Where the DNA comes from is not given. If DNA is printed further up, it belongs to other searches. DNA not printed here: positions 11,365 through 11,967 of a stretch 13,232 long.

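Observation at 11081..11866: Uncharacterised two-gene module in the cI-downstream (RexAB) hotspot: candidate exclusion or abortive-infection system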

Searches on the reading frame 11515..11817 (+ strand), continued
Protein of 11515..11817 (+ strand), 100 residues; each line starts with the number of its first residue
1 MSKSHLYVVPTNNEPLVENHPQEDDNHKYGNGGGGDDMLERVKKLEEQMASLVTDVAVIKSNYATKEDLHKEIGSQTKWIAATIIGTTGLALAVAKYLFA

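Call 80: predict_structure(alignment_id=A4)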
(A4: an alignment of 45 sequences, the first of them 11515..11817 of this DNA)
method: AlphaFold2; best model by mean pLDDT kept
length: 100 residues; sequences in the alignment: 45
mean_pLDDT: 57.4   pTM: 0.20
mean pLDDT of the five models: 57.4, 55.9, 55.9, 55.5, 52.5
residues with pLDDT >= 90: 0; 70-90: 18; 50-70: 51; < 50: 31
segments of 3 or more residues with pLDDT < 50: 1-3, 6-9, 14-34
pLDDT, mean of each block of 10 residues (from residue 1): 47 50 43 53 60 62 53 60 74 71
secondary structure, 60 per line:
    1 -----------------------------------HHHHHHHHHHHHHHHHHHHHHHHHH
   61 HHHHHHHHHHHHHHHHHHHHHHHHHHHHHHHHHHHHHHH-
elements in order: H36-99
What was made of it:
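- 11515..11817 (+): Gene B, long form: 100-aa tail-anchored coiled-coil membrane protein (conserved putative effector). AF2: residues 1-35 disordered, helix 36-99 (call 80).
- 11749..11811 (+): C-terminal hydrophobic segment W79-F99 (putative single membrane span; nothing is left for the periplasm). It is helical in the model (call 80).
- On Beta-layer coiled coils / DUF1640: Only monomer prediction was available (call 80).
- The B model is low-confidence (pLDDT 57, call 80).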

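Call 85: search_protein_families(library=padloc, proteins=[L102:4634-5014:+, L100:4649-5011:+, L031:4583-4918:+, L034:3832-4566:+, L014:4035-4430:+, L002:2927-3397:+, L002:3384-3695:+, L099:5110-5802:+, L096:8371-9345:+], max_evalue=0.01)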
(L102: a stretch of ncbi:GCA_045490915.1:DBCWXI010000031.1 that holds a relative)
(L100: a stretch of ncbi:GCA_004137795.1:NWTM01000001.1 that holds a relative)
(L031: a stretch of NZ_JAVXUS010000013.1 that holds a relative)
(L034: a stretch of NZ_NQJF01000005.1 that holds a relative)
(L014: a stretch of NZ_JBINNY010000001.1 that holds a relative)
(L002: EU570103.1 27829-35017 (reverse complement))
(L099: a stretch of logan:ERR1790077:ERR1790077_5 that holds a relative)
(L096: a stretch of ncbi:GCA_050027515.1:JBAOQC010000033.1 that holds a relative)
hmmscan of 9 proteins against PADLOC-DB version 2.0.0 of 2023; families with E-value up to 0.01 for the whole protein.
L102:4634-5014:+ (126 aa): 0 families

L100:4649-5011:+ (120 aa): 0 families

L031:4583-4918:+ (111 aa): 0 families

L034:3832-4566:+ (244 aa): 2 families
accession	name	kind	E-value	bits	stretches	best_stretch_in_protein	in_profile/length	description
PDLC04109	PD-T7-4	-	4.4e-77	256.3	1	9-236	7-209/211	-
PDLC04472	PDC-M16A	-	0.0019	14.6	1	158-215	73-130/930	-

L014:4035-4430:+ (131 aa): 0 families

L002:2927-3397:+ (156 aa): 0 families

L002:3384-3695:+ (103 aa): 0 families

L099:5110-5802:+ (230 aa): 0 families

L096:8371-9345:+ (324 aa): 0 families

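Call 87: search_protein_families(library=pfam, proteins=[L034:5633-6829:+, L034:2303-3373:+, L034:3420-3788:+, L015:3160-4455:+, L015:1681-3108:+, L015:15-1532:+, L015:6013-6900:+, L015:7001-9649:-, L031:1883-2998:-, L031:498-1967:-], max_evalue=0.001)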
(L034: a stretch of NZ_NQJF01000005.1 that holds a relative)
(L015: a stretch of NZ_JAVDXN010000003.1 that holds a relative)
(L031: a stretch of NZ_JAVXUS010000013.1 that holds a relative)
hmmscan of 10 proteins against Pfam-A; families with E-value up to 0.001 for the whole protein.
L034:5633-6829:+ (398 aa): 1 family
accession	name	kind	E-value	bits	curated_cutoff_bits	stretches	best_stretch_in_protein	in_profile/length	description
PF00078.32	RVT_1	-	1.2e-24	87.6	29.6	1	47-246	1-194/205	Reverse transcriptase (RNA-dependent DNA polymerase)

L034:2303-3373:+ (356 aa): 1 family
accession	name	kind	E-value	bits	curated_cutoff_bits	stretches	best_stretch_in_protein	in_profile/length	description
PF04607.23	RelA_SpoT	-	4.4e-16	59.6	27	1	52-184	1-111/113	Region found in RelA / SpoT proteins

L034:3420-3788:+ (122 aa): 1 family
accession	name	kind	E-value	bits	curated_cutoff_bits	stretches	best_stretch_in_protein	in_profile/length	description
PF00717.28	Peptidase_S24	-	1.5e-10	41.3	23.3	1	8-116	16-114/116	Peptidase S24-like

L015:3160-4455:+ (431 aa): 3 families
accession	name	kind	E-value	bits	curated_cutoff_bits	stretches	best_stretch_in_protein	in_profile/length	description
PF05651.19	Diacid_rec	-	1.2e-48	164.7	23.6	1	52-184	1-133/134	Putative sugar diacid recognition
PF13556.12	HTH_30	-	2.7e-23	82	27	1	369-426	1-58/59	PucR C-terminal helix-turn-helix domain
PF17853.6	GGDEF_2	-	9.5e-17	61.7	24.5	1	193-318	6-115/116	GGDEF-like domain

L015:1681-3108:+ (475 aa): 5 families
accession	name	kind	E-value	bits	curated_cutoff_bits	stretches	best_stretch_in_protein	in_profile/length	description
PF13365.12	Trypsin_2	-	3e-35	122.5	27.6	1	113-249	1-144/144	Trypsin-like peptidase domain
PF00595.29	PDZ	-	2.6e-26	92.2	23.2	2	394-463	12-80/81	PDZ domain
PF00089.32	Trypsin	-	1.3e-23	84.5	20.6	1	107-274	15-218/220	Trypsin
PF13180.12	PDZ_2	-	4.9e-22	78.4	27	2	302-379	12-80/80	PDZ domain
PF17820.7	PDZ_6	-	9.5e-20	70.5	27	2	314-351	1-38/54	PDZ domain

L015:15-1532:+ (505 aa): 2 families
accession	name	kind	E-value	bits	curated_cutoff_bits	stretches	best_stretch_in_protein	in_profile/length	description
PF13286.11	HD_assoc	-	6.8e-10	39.8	22.2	1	467-500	56-91/91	Phosphohydrolase-associated domain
PF01966.28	HD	-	9.7e-09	36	22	1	73-167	1-71/116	HD domain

L015:6013-6900:+ (295 aa): 0 families

L015:7001-9649:- (882 aa): 6 families
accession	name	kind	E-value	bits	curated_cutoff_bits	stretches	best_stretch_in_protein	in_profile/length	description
PF08335.16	GlnD_UR_UTase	-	5.8e-46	156.4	21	1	184-323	1-141/141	GlnD PII-uridylyltransferase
PF01842.31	ACT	-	3.8e-21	75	27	2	808-858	2-54/66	ACT domain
PF01966.28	HD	-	2.7e-13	50.7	22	1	460-592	1-114/116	HD domain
PF01909.29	NTP_transf_2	-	2.2e-06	28.4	21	1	67-110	4-46/93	Nucleotidyltransferase domain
PF22754.3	bHLH-TF_ACT-like_plant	-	2.3e-06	28.2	27.6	0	809-867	13-70/75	Plant bHLH transcription factor, ACT-like domain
PF03445.19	DUF294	-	0.001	19.4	21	0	34-113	2-84/138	Putative nucleotidyltransferase DUF294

L031:1883-2998:- (371 aa): 1 family
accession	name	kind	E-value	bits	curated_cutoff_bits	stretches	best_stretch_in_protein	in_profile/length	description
PF04492.19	Phage_rep_O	-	1.6e-19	70.7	28.7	1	95-189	4-95/95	Bacteriophage replication protein O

L031:498-1967:- (489 aa): 4 families
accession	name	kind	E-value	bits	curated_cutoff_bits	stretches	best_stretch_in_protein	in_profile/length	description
PF03796.21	DnaB_C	-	2.9e-87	292.7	27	1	203-459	1-253/255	DnaB-like helicase C terminal domain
PF00772.26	DnaB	-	2.8e-28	98.4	23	1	30-130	3-103/103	DnaB-like helicase N terminal domain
PF13481.12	AAA_25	-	1.3e-09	38.4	27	1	214-383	25-190/195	AAA domain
PF06745.19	ATPase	-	0.00032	20.6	26.6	1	207-272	4-70/231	KaiC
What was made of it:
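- Another is a two-gene islet among core genes in Mixta (call 87). It occurs as an autonomous islet in a chromosome (Mixta, call 87).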

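Call 88: search_protein_families(library=padloc, proteins=[L034:2303-3373:+, L034:5633-6829:+, L034:3420-3788:+, L034:47-739:-, L034:1864-2265:-, L015:6013-6900:+, L015:5362-5793:-], max_evalue=0.001)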
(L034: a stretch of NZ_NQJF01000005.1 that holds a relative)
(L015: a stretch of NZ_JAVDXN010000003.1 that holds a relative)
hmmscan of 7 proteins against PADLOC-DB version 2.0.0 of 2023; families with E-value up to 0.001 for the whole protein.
L034:2303-3373:+ (356 aa): 1 family
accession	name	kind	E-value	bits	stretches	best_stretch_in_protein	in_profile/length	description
PDLC04999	PDC-S33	-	3.2e-09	34.7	1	28-173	48-175/349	-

L034:5633-6829:+ (398 aa): 48 families (the best 25 are shown)
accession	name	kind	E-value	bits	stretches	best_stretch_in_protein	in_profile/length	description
PDLC02947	RT_IV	-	7.3e-177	586.3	1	6-390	2-385/386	-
PDLC02951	RT_V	-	8.4e-75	250.3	1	3-389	1-377/385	-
PDLC02952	RT_VI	-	4.7e-58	194.7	1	14-315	6-277/279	-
PDLC02941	RT_II-A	-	1.1e-42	144.3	1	12-323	11-295/309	-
PDLC02942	RT_III-A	-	1.1e-42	144.3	1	11-278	39-288/341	-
PDLC02946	RT_III-A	-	7.7e-42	141.6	1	11-324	31-327/330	-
PDLC02943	RT_III-A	-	2.6e-41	139.6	1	11-315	19-307/322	-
PDLC03739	RT_Ec107-like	-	5.1e-38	129.1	1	39-274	34-252/307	retron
PDLC02962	RT-TIR_XII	-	7.1e-36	122.1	1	7-293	7-287/478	single gene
PDLC02959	RT-Protease_XI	-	1.5e-35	121.1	1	12-367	6-347/510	single gene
PDLC02960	RT-Protease_XI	-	3.1e-35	120.1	1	13-325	5-319/506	single gene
PDLC02961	RT-TIR_XII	-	5.8e-35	119.1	1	6-322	6-325/475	single gene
PDLC02944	RT_III-A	-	1.9e-34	117.8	2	11-161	39-176/597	-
PDLC02965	RT-Toprim_I-C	-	6.6e-32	109.1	1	19-258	3-231/529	single gene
PDLC02968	RT-Toprim_I-C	-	7.9e-32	108.8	1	19-258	3-231/529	single gene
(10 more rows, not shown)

L034:3420-3788:+ (122 aa): 0 families

L034:47-739:- (230 aa): 0 families

L034:1864-2265:- (133 aa): 0 families

L015:6013-6900:+ (295 aa): 0 families

L015:5362-5793:- (143 aa): 0 families
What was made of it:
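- On Known anti-phage defence systems (guilt by association): One clear case: PD-T7-4, then the zinc-ribbon pair, then a type IV retron, in Oceanimonas (calls 85, 88).
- It also occurs outside prophages, in a defence island and a chromosomal islet (calls 87, 88).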

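Call 94: find_related_loci(query=A4, collection=viral_contigs, flank=4000)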
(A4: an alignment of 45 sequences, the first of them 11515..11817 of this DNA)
Query A4 (100 aa) in viral_contigs; peptide patterns used: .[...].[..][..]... (x = any residue, [..] = any of these).
123 stretches matched a pattern; 74 encode a relative of the query (tblastn E <= 1e-3); 74 distinct loci.
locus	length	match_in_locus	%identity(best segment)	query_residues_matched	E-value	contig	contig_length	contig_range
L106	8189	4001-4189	78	37-99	5e-29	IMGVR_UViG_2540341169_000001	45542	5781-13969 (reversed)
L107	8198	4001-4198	76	36-100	4e-28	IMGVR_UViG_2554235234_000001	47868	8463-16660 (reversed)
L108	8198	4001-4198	76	36-100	4e-28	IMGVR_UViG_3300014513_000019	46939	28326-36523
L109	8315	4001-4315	54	3-99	5e-27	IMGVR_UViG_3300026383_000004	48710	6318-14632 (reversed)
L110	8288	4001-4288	48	11-99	4e-25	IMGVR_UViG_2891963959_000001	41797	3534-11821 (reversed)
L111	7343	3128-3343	64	36-99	1e-23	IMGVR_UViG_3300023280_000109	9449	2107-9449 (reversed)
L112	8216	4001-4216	63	36-99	4e-23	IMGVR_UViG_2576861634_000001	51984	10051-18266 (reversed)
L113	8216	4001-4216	63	36-99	4e-23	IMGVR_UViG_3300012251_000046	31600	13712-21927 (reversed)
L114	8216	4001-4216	63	36-99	4e-23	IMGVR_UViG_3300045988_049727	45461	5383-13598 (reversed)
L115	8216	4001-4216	63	36-99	4e-23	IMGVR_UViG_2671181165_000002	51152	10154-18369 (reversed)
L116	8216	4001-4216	63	36-99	4e-23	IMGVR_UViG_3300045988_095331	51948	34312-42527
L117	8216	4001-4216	63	36-99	4e-23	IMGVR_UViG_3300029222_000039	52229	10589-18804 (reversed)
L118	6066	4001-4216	63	36-99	4e-23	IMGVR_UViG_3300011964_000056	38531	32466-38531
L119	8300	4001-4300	48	6-99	6e-23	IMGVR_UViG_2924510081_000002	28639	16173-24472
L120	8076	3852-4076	60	33-99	6e-23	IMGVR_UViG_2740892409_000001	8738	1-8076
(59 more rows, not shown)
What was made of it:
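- Tried and rejected: I used B instead (call 94).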
